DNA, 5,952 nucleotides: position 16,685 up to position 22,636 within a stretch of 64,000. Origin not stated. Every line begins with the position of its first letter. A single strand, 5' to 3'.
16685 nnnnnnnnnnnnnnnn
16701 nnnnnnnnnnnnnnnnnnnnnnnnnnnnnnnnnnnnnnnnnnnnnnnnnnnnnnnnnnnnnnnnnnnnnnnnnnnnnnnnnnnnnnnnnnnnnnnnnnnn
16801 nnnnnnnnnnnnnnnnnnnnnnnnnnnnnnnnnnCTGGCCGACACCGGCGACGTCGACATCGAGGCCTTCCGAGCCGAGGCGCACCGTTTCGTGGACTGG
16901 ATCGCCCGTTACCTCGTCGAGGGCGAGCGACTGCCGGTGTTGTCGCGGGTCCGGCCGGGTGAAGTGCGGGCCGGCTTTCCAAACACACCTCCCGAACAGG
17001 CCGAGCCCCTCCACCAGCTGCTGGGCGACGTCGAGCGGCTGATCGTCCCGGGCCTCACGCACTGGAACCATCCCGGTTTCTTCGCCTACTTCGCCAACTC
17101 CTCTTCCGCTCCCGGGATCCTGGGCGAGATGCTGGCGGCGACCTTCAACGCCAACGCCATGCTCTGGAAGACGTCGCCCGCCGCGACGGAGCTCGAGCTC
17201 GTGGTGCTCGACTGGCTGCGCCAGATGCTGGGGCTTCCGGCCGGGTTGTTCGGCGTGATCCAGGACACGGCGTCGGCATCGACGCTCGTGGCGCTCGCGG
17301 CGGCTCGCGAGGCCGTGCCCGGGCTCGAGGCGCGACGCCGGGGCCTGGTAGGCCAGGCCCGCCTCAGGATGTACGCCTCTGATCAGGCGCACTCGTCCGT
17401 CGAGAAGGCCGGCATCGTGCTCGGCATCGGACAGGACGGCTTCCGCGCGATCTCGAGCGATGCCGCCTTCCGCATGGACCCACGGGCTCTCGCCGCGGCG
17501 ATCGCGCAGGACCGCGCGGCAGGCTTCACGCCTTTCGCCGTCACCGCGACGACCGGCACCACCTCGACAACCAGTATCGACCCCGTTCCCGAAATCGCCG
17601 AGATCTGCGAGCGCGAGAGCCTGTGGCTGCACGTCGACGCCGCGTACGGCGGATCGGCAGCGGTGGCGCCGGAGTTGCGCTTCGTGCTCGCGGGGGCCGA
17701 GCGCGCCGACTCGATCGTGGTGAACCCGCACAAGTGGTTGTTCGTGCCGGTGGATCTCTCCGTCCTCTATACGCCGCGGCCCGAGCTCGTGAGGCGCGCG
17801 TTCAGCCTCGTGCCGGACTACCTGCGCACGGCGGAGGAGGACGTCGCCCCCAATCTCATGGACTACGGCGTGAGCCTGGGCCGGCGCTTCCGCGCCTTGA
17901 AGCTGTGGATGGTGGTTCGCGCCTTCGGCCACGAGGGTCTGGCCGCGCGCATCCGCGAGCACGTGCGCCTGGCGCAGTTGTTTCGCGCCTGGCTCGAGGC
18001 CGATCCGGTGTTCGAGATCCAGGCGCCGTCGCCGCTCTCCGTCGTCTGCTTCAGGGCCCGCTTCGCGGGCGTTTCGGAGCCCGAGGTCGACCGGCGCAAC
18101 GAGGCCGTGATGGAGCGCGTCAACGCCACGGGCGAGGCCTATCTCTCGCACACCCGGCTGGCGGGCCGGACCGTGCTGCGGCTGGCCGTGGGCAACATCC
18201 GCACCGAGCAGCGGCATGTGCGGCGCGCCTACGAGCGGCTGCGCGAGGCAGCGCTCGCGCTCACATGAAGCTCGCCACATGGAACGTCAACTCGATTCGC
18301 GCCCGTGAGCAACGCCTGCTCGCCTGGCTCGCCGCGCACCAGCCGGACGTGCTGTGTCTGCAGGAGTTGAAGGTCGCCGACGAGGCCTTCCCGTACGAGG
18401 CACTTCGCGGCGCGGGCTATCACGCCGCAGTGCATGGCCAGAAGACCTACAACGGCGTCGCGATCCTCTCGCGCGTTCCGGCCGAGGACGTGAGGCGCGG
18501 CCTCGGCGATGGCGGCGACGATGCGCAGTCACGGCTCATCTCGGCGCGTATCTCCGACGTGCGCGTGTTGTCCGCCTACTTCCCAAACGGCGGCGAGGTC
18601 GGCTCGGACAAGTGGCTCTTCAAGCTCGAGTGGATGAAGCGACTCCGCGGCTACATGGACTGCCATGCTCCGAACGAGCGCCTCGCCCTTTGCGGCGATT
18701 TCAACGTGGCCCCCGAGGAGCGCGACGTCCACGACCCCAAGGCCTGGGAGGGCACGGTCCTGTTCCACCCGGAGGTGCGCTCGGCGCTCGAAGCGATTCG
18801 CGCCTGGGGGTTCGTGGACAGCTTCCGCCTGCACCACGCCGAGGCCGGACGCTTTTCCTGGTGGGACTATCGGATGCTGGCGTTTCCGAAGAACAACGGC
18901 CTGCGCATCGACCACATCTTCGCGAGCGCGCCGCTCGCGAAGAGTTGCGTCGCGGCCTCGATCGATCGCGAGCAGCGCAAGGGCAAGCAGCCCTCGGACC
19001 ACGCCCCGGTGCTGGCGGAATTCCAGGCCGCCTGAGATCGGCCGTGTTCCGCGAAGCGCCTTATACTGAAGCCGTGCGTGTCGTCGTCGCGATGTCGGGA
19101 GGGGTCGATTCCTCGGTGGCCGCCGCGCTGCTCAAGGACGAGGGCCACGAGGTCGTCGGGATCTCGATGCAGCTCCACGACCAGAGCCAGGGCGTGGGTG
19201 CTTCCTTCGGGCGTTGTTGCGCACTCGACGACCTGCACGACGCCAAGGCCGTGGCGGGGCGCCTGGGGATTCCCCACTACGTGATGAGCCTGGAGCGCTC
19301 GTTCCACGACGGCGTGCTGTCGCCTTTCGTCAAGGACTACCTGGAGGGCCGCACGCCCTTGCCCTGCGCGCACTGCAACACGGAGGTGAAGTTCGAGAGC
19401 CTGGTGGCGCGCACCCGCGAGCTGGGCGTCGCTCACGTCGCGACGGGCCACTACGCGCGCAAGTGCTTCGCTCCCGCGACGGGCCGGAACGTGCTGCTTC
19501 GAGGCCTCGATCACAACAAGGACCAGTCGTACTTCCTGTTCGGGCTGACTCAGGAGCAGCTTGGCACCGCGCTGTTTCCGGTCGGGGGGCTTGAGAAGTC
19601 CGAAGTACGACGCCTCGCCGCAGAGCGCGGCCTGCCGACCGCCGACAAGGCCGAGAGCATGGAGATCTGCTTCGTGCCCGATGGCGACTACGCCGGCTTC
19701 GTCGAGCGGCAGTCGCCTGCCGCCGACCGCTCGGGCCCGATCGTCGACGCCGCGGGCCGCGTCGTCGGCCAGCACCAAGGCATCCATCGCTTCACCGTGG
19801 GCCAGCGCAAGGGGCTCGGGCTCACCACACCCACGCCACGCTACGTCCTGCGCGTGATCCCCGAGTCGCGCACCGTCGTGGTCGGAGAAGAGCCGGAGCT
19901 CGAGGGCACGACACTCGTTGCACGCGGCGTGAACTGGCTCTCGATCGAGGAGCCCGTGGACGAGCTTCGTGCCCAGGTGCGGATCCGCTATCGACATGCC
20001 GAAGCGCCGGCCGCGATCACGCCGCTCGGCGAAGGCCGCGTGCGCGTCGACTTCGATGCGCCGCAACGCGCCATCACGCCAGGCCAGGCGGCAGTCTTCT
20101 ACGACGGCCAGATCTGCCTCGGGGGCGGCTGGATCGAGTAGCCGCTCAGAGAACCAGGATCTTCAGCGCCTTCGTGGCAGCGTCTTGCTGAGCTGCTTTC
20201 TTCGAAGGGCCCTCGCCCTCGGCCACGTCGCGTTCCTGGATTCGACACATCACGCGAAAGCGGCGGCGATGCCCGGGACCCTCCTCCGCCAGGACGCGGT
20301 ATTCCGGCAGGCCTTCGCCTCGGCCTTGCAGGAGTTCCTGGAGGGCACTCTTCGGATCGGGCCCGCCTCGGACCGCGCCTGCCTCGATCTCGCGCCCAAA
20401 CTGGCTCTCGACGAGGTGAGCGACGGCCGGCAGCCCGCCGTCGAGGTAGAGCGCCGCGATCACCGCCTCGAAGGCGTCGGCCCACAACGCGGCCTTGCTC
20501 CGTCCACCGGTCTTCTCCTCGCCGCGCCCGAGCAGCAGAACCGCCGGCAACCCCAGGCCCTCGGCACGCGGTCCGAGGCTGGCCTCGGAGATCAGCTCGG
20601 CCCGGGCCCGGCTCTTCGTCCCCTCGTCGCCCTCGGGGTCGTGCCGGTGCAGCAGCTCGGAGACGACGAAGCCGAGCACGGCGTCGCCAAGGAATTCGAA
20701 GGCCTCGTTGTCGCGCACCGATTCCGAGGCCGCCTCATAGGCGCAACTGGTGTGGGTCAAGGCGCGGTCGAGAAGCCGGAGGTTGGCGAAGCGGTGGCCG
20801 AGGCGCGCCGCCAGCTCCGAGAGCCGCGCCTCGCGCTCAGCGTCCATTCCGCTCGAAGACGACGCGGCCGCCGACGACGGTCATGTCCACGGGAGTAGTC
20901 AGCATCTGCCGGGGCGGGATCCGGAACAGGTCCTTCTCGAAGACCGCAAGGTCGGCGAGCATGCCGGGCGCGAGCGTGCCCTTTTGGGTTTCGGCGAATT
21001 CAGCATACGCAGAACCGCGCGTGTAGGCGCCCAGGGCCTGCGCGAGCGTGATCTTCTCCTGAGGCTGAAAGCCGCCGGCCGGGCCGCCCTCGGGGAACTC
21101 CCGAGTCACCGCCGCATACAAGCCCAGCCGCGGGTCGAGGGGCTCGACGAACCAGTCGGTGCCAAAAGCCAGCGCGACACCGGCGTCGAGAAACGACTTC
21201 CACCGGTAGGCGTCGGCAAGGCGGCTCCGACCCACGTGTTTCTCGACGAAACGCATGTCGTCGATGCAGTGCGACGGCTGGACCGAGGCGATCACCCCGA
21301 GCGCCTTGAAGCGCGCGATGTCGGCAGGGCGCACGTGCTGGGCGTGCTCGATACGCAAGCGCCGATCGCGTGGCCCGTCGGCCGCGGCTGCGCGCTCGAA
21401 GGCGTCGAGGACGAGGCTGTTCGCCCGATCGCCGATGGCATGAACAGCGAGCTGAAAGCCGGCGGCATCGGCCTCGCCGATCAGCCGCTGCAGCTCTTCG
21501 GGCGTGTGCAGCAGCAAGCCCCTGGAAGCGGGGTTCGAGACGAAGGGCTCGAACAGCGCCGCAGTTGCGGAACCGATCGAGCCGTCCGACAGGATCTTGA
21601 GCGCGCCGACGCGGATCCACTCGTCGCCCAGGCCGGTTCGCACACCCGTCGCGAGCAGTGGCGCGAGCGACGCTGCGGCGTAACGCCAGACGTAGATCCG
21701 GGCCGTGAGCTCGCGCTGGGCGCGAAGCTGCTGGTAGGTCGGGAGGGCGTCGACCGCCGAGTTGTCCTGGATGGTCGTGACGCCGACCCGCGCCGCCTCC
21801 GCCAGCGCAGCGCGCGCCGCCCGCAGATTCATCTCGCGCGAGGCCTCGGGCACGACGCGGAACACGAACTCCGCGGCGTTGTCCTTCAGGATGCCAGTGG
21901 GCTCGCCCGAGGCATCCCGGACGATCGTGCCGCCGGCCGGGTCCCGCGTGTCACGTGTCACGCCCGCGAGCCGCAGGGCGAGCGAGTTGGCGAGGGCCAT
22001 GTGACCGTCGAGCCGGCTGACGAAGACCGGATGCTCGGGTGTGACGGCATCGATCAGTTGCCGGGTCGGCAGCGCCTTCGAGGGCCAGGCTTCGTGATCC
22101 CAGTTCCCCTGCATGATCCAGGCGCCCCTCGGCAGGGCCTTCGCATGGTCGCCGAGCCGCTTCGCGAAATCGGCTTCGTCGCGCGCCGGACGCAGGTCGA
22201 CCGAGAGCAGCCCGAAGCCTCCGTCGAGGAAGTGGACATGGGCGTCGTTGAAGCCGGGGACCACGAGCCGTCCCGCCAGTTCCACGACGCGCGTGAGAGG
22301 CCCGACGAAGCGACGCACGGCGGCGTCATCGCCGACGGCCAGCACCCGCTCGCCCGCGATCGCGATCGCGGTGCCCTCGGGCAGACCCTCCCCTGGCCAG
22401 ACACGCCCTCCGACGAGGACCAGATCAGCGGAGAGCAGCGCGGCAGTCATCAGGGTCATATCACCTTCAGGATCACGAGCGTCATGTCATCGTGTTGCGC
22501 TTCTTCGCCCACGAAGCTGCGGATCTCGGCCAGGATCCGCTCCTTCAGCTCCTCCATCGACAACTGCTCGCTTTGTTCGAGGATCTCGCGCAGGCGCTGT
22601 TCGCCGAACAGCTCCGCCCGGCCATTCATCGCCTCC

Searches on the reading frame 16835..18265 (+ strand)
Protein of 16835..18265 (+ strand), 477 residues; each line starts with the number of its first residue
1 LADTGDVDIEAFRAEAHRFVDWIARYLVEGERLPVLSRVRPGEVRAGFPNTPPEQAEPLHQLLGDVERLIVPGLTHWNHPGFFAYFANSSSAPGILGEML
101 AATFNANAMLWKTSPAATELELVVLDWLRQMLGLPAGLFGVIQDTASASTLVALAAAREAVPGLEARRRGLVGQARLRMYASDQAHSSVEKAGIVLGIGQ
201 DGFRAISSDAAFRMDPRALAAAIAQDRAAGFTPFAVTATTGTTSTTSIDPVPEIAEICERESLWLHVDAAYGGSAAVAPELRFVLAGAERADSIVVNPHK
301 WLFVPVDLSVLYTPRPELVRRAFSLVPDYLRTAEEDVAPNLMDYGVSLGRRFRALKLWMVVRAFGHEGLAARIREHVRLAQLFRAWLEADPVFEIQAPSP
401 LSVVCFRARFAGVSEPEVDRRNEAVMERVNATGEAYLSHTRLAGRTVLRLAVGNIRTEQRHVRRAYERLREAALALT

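Call 53: search_protein_families(library=pfam, proteins=[window:16835-18265:+], max_evalue=0.001)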
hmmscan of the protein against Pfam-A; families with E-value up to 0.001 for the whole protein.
window:16835-18265:+ (477 aa): 3 families
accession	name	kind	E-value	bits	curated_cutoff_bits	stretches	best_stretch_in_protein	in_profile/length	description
PF00282.25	Pyridoxal_deC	-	2.5e-109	365.9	27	1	41-408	1-374/375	Pyridoxal-dependent decarboxylase conserved domain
PF01212.27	Beta_elim_lyase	-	2.7e-07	30.7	27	1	167-326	79-215/288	Beta-eliminating lyase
PF05889.19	SepSecS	-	2.4e-05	23.7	21.1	1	190-321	115-244/389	O-phosphoseryl-tRNA(Sec) selenium transferase, SepSecS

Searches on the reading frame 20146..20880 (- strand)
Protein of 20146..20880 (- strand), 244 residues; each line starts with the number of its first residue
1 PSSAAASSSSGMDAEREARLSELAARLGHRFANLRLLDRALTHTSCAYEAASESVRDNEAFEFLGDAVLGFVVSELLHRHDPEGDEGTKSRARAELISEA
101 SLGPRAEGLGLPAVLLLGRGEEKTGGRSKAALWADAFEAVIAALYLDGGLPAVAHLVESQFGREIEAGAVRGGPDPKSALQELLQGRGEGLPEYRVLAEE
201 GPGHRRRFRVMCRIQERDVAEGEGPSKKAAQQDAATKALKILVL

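Call 8: search_protein_families(library=pfam, proteins=[window:20146-20880:-], max_evalue=0.01)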
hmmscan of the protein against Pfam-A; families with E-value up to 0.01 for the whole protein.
window:20146-20880:- (244 aa): 4 families
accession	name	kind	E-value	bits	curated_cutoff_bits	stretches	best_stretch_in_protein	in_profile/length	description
PF14622.11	Ribonucleas_3_3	-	8.5e-28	97.5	35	1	35-160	3-123/128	Ribonuclease-III-like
PF00035.32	dsrm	-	6.2e-18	65.6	23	1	176-242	1-66/66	Double-stranded RNA binding motif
PF00636.31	Ribonuclease_3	-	9.2e-18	65.4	27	1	59-149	1-102/102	Ribonuclease III domain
PF24995.1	DSRM_2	-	3.6e-05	24.6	27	1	189-242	21-77/79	dsRNA binding domain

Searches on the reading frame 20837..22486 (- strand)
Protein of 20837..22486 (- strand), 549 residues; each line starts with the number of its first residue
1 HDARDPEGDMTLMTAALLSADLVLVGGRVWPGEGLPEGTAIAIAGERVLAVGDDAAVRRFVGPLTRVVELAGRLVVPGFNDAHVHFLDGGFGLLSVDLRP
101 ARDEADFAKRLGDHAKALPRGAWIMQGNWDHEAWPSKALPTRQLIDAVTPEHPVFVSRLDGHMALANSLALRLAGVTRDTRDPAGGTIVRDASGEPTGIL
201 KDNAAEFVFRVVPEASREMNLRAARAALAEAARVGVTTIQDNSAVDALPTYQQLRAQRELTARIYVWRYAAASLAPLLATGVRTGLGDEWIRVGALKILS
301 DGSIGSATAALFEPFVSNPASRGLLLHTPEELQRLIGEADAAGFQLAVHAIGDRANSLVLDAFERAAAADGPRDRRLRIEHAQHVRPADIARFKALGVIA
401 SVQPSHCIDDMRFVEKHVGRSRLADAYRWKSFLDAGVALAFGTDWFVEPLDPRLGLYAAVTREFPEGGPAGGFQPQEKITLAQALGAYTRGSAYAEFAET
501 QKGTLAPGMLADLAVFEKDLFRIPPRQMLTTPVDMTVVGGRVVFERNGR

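Call 8: search_protein_families(library=pfam, proteins=[window:20837-22486:-], max_evalue=0.01)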
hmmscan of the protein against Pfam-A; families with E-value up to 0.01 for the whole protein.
window:20837-22486:- (549 aa): 2 families
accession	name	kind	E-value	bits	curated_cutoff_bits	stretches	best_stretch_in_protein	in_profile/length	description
PF07969.17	Amidohydro_3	-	1.1e-114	384.9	29.7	1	66-544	1-472/472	Amidohydrolase family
PF01979.26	Amidohydro_1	-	6.5e-13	49.1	25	1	223-543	37-345/345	Amidohydrolase family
